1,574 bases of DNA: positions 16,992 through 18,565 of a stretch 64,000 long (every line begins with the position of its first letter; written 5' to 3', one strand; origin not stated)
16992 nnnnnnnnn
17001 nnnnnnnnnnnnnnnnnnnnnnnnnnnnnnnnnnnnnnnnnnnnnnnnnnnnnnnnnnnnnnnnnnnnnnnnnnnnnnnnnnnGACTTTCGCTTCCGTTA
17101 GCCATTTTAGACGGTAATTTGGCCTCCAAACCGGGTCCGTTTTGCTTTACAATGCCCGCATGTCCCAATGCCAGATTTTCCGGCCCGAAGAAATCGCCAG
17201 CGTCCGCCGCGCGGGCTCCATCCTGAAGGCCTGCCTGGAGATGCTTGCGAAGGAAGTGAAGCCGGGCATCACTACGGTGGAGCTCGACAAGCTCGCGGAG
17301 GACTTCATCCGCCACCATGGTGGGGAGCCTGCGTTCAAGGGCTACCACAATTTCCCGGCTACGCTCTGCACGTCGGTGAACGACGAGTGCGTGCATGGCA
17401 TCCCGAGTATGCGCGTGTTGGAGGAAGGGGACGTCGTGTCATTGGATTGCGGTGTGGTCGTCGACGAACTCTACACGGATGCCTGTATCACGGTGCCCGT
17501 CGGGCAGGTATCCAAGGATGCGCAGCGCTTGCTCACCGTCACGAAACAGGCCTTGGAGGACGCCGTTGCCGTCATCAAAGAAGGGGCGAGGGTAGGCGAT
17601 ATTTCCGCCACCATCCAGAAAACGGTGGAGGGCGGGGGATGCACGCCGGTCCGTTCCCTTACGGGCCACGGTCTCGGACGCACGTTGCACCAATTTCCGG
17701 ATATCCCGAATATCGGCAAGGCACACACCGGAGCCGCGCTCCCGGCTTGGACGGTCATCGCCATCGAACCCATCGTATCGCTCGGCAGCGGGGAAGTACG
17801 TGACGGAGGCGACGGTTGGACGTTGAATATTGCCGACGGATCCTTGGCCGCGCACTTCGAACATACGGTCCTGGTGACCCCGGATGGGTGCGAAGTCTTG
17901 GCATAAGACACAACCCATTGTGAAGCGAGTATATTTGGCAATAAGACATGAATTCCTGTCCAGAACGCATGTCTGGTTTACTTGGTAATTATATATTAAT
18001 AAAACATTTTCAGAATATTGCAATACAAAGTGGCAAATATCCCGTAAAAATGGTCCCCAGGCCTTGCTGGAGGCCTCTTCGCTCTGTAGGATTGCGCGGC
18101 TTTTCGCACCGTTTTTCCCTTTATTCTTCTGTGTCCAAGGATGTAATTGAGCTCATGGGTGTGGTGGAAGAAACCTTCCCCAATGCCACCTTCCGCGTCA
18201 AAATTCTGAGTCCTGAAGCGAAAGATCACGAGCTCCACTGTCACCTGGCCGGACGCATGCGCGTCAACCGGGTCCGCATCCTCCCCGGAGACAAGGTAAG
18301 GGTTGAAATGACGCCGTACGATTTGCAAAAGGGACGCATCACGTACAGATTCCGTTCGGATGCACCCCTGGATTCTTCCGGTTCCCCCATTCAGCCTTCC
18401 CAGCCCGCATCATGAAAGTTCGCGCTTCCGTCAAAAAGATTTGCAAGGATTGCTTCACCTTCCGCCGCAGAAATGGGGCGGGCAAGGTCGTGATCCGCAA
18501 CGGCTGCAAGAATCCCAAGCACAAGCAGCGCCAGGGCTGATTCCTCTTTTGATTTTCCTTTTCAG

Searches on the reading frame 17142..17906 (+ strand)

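Call 10: search_protein_families(library=pfam, proteins=[window:17142-17906:+], max_evalue=0.001)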
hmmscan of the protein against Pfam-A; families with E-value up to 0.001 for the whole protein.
window:17142-17906:+ (254 aa): 1 family
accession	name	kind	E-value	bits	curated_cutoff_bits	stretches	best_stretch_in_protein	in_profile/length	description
PF00557.29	Peptidase_M24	-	1.5e-44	152.7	23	1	20-247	2-208/208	Metallopeptidase family M24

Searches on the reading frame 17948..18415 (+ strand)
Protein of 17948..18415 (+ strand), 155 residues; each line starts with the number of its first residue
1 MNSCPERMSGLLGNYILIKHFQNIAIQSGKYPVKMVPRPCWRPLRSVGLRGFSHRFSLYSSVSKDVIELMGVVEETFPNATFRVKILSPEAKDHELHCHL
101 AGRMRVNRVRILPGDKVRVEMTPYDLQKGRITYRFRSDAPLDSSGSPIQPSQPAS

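Call 10: search_protein_families(library=pfam, proteins=[window:17948-18415:+], max_evalue=0.001)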
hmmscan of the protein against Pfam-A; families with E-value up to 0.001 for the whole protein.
window:17948-18415:+ (155 aa): 1 family
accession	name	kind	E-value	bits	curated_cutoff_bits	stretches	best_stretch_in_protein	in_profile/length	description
PF01176.25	eIF-1a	-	6.8e-20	70.9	30.2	1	67-134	1-64/64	Translation initiation factor 1A / IF-1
